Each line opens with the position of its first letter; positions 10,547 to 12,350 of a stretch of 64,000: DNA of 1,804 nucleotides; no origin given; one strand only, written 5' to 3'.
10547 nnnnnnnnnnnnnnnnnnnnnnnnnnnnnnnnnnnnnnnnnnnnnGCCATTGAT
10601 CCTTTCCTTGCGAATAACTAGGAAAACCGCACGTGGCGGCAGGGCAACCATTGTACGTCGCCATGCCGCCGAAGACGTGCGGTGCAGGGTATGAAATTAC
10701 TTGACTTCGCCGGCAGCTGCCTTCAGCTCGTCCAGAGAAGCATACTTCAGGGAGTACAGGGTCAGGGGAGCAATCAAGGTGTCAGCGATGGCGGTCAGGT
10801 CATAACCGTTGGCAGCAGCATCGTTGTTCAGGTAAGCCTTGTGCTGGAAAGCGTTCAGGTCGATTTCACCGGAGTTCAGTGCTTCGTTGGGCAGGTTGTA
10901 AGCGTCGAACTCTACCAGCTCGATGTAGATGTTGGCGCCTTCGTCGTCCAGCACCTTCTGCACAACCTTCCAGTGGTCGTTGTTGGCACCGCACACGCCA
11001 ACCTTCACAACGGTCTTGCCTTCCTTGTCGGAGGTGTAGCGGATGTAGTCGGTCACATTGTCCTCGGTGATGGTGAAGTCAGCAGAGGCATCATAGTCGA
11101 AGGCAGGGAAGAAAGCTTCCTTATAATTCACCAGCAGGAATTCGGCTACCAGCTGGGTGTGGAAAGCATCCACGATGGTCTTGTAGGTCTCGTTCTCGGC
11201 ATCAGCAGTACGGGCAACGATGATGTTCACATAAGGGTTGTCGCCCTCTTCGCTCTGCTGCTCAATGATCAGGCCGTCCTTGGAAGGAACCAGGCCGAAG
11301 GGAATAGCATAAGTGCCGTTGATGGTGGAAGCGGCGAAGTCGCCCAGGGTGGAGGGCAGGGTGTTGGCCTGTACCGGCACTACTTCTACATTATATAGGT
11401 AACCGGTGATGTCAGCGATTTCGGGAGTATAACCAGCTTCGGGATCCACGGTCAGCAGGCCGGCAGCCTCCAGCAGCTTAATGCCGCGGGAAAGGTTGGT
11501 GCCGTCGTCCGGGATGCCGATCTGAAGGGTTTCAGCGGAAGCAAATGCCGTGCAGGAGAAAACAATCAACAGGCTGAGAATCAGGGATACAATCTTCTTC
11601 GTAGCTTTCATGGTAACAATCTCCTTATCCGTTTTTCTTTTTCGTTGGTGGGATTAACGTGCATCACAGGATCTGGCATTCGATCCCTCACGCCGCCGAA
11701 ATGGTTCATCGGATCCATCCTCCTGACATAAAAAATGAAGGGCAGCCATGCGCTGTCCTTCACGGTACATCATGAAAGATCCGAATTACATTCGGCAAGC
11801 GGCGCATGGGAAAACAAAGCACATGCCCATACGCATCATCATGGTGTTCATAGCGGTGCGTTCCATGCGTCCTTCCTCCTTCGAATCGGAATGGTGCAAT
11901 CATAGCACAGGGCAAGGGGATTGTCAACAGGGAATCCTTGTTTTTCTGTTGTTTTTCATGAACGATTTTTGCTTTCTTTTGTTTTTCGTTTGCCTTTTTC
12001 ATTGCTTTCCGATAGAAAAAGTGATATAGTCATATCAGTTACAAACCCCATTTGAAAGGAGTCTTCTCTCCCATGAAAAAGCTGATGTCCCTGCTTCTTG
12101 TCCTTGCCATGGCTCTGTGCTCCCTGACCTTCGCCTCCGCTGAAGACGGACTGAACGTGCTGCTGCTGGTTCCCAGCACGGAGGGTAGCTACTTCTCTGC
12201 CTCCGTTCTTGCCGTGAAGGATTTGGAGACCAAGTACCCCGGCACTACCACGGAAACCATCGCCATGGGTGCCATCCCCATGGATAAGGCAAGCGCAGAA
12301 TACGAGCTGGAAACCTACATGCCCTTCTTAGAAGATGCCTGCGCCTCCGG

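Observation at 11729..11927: Methionine/cysteine-rich leader peptide plus terminator upstream of metQNI: a candidate ribosome-mediated Met attenuator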

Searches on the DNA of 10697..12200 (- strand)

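Call 4: search_rna_families(source=window, start=11400, end=12200, threshold=evalue, max_evalue=10, show_alignments=3)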
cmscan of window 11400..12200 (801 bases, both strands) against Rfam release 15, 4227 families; matches with E-value up to 10: 2.
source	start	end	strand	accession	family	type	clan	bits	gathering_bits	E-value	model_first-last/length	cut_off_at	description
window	11449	11495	+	RF03006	M23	Gene; sRNA;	-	16.1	41.2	4.1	1-53/53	no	M23 RNA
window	12056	12105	-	RF00613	SNORD94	Gene; snRNA; snoRNA; CD-box;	-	12.8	60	3.4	1-137/137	no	Small nucleolar RNA SNORD94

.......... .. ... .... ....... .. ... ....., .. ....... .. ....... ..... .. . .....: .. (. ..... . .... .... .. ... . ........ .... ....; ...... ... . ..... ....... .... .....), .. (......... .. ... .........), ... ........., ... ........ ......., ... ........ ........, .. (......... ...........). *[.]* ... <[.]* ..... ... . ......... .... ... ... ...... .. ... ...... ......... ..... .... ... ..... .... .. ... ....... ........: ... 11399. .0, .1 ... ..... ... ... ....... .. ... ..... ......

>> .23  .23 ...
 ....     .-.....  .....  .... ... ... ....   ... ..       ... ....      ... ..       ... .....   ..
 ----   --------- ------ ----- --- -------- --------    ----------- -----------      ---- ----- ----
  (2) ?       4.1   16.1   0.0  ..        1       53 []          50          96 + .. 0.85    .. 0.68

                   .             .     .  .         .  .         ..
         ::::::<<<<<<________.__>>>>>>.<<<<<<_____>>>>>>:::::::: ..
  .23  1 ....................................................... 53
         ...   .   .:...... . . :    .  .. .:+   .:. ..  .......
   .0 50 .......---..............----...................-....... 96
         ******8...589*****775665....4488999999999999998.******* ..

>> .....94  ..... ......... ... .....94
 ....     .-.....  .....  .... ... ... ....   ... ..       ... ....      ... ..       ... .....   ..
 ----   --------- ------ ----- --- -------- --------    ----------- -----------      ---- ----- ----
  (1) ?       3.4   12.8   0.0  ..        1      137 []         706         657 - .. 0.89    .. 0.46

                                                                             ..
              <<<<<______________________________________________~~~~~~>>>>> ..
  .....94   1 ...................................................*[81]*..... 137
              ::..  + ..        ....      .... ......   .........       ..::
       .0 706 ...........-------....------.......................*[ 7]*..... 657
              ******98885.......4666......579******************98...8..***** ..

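Call 12: search_rna_families(sources=[L006, L008, L011, L015, L016, L018, L020, L022, L024, L025, L026, L034, L035, L038, L042, L044, L045, L047, L050, L051], threshold=gathering)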
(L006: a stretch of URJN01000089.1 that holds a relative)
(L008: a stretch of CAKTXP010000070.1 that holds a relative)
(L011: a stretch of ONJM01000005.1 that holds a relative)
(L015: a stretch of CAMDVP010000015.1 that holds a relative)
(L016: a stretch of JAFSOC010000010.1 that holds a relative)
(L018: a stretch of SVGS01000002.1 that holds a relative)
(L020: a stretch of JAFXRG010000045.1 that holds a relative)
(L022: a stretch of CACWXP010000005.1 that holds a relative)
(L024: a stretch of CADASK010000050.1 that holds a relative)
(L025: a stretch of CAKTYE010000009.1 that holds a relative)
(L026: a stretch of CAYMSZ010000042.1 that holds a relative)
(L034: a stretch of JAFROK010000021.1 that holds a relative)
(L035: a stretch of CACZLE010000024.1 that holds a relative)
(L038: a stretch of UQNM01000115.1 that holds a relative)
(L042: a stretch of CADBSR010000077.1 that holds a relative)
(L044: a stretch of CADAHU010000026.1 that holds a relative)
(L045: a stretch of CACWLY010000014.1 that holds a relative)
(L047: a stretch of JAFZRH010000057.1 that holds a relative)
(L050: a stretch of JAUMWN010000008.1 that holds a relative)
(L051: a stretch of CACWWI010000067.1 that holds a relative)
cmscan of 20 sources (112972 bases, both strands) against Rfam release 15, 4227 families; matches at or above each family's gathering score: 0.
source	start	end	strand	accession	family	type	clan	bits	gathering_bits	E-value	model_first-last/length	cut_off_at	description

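Call 13: search_rna_families(sources=[L052, L053, L054, L055, L056, L058, L059, L062, L063, L065, L066, L069, L027, L032, L040, L061, L001, L007, L029, L070], threshold=gathering)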
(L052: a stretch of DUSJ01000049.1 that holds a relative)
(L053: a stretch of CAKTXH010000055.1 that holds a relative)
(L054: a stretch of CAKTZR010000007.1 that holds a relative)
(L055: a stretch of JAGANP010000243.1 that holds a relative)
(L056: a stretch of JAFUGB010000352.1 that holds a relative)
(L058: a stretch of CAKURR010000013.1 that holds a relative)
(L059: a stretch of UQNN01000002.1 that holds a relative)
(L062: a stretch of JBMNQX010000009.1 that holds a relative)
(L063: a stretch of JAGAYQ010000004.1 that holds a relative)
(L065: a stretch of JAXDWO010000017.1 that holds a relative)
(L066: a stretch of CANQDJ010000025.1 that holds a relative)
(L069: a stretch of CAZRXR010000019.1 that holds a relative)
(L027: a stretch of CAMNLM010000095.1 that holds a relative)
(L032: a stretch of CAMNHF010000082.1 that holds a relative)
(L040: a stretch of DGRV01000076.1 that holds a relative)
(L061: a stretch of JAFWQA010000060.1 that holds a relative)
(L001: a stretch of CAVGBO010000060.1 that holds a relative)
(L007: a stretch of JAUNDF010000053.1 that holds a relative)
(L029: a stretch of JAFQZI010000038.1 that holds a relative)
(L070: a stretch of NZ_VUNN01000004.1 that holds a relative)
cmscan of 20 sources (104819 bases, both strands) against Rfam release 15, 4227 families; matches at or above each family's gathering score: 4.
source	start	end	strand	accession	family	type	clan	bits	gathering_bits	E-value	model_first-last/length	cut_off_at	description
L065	441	675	+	RF00230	T-box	Cis-reg; leader;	-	111.5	93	1.4e-23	1-219/219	no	T-box leader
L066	401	642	+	RF00230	T-box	Cis-reg; leader;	-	108.8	93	6.5e-23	1-219/219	no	T-box leader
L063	496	587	+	RF00162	SAM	Cis-reg; riboswitch;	CL00012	46.8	44.4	2.4e-07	1-108/108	no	SAM riboswitch aptamer (S box leader)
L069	382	473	+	RF00162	SAM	Cis-reg; riboswitch;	CL00012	46.7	44.4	2.5e-07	1-108/108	no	SAM riboswitch aptamer (S box leader)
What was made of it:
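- On SAM-I (S-box) and other SAM/SAH riboswitches: SAM-I is detected in orthologous loci L063 and L069, so the method works (call 13).
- Orthologous operons in other taxa carry SAM-I riboswitches or T-boxes upstream instead (call 13). Some orthologues carry SAM-I or a T-box (call 13).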
